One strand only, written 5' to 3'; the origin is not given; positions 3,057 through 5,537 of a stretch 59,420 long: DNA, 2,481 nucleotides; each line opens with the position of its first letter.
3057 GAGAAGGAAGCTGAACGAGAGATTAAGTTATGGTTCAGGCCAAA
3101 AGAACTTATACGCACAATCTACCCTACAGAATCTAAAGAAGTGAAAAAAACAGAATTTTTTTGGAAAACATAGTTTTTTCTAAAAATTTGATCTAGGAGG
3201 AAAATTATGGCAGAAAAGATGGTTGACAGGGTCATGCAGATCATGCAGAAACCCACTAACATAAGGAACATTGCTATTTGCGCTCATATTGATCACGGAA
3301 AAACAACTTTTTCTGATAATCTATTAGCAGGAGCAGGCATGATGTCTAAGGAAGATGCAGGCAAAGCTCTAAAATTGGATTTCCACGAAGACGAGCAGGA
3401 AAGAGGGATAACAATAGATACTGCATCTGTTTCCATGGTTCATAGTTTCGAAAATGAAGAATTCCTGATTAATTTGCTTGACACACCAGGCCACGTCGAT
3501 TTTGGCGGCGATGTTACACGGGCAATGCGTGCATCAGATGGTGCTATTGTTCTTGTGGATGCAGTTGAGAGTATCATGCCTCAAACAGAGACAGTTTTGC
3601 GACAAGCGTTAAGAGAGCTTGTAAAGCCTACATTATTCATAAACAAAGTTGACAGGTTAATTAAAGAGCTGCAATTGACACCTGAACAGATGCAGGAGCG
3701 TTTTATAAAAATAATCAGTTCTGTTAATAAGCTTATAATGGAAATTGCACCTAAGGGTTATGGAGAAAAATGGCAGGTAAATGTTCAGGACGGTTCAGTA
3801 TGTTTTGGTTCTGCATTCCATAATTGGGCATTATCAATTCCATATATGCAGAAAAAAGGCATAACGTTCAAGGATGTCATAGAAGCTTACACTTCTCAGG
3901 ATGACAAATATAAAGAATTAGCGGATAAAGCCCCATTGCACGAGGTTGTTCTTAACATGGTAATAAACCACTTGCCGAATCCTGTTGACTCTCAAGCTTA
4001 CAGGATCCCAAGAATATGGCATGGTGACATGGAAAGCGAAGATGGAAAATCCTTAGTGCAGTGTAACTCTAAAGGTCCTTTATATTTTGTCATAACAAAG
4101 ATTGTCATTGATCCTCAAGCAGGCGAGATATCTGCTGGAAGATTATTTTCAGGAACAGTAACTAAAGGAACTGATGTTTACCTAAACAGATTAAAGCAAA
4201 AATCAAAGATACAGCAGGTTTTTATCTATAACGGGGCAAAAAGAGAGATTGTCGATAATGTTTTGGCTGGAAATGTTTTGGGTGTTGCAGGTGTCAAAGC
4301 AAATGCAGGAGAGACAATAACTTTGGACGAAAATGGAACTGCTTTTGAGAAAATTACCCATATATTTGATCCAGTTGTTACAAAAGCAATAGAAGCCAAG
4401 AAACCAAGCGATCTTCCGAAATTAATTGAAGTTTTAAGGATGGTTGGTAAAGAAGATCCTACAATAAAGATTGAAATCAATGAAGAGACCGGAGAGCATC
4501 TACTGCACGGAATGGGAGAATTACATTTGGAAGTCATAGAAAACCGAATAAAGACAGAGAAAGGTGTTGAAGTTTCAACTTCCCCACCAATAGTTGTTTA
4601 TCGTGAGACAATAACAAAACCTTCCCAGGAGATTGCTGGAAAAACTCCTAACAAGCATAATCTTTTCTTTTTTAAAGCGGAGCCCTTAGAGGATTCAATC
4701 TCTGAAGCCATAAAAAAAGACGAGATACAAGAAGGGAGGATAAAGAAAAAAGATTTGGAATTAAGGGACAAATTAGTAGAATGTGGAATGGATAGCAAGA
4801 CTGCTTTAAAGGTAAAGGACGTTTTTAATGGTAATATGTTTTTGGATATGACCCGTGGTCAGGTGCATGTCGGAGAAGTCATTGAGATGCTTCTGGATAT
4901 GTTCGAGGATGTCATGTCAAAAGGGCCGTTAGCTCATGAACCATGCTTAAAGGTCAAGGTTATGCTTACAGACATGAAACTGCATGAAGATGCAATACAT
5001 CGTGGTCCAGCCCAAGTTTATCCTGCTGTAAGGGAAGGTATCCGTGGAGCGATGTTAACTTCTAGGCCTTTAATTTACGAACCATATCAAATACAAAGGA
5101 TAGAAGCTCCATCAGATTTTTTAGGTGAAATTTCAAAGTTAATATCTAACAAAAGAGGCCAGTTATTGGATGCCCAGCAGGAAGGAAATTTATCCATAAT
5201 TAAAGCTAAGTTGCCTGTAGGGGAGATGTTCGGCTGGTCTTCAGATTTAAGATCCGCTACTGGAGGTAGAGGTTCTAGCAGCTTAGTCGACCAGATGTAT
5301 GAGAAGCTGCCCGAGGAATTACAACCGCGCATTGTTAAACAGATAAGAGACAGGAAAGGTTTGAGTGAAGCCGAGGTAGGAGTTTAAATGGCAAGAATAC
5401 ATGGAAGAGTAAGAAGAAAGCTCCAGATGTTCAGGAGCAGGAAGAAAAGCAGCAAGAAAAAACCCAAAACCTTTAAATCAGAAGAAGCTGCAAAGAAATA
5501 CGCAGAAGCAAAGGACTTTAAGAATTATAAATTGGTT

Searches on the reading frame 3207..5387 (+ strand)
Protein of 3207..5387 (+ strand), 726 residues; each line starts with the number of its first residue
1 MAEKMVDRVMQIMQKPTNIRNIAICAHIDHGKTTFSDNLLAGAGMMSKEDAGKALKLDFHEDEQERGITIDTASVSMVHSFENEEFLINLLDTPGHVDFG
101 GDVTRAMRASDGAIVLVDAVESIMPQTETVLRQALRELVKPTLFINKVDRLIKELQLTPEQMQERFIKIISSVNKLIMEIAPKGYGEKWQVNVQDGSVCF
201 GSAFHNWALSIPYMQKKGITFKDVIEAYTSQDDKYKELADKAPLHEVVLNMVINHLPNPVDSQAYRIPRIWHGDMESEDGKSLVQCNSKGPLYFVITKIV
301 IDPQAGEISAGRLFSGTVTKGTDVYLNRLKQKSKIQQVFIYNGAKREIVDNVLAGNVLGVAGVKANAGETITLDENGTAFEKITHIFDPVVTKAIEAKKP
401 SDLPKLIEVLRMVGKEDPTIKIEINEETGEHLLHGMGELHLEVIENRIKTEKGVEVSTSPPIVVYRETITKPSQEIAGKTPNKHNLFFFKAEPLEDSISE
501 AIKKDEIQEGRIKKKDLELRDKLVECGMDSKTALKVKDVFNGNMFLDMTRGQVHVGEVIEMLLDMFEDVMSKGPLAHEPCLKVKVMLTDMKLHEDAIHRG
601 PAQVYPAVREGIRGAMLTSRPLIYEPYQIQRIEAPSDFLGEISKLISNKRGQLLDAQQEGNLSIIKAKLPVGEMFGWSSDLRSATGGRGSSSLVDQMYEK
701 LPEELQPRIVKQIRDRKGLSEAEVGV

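Call 9: search_protein_families(library=ncbifam, proteins=[window:3207-5387:+])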
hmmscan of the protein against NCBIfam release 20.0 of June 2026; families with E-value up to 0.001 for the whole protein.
window:3207-5387:+ (726 aa): 34 families (the best 25 are shown)
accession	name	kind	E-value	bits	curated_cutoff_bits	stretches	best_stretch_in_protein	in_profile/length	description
TIGR00490.1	aEF-2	equivalog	0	1040.8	738.45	1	4-720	4-718/720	elongation factor EF-2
NF009381.0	PRK12740.1-5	subfamily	5.2e-96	322.6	583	3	247-474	267-487/692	elongation factor G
TIGR00484.1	EF-G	equivalog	2.9e-95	319.9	659.4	3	247-478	269-493/691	elongation factor G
NF009891.0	PRK13351.1-1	equivalog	7.2e-72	243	597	3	247-474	252-477/681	elongation factor G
TIGR01394.1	TypA_BipA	equivalog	7.1e-62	209.5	757.3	3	19-172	1-150/594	translational GTPase TypA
NF058620.1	EFG2_Bacteroid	exception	5.6e-60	203.5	1000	2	278-715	288-713/717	elongation factor G2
NF009379.0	PRK12740.1-3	equivalog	1.6e-58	198.8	513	3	287-475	287-470/674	elongation factor G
NF009377.1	PRK12740.1-1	equivalog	3.7e-56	190.9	890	3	248-474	272-502/700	elongation factor G-like protein EF-G2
NF012153.1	tet_protect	equivalog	1.1e-53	182.4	775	2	21-164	2-143/614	tetracycline resistance ribosomal protection protein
TIGR01393.1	lepA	equivalog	1.1e-48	166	533.9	2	18-161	2-145/595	translation elongation factor 4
NF001964.0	PRK00741.1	equivalog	2.4e-39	135.2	473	2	12-154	5-149/529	peptide chain release factor 3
NF000120.3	47473_otr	exception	4.6e-36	124.6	900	2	21-151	4-132/608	tetracycline resistance ribosomal protection protein Otr(A)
NF033148.1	tet_protect_M_W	exception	7.5e-36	123.7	1100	2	18-168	2-150/639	TetM/TetW/TetO/TetS family tetracycline resistance ribosomal protection protein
NF007583.0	PRK10218.1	equivalog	7.2e-34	116.7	1260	1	18-169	4-151/607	ribosome-dependent GTPase TypA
NF009892.0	PRK13351.1-3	equivalog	7.1e-32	110.6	640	2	18-154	2-141/623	elongation factor G-like protein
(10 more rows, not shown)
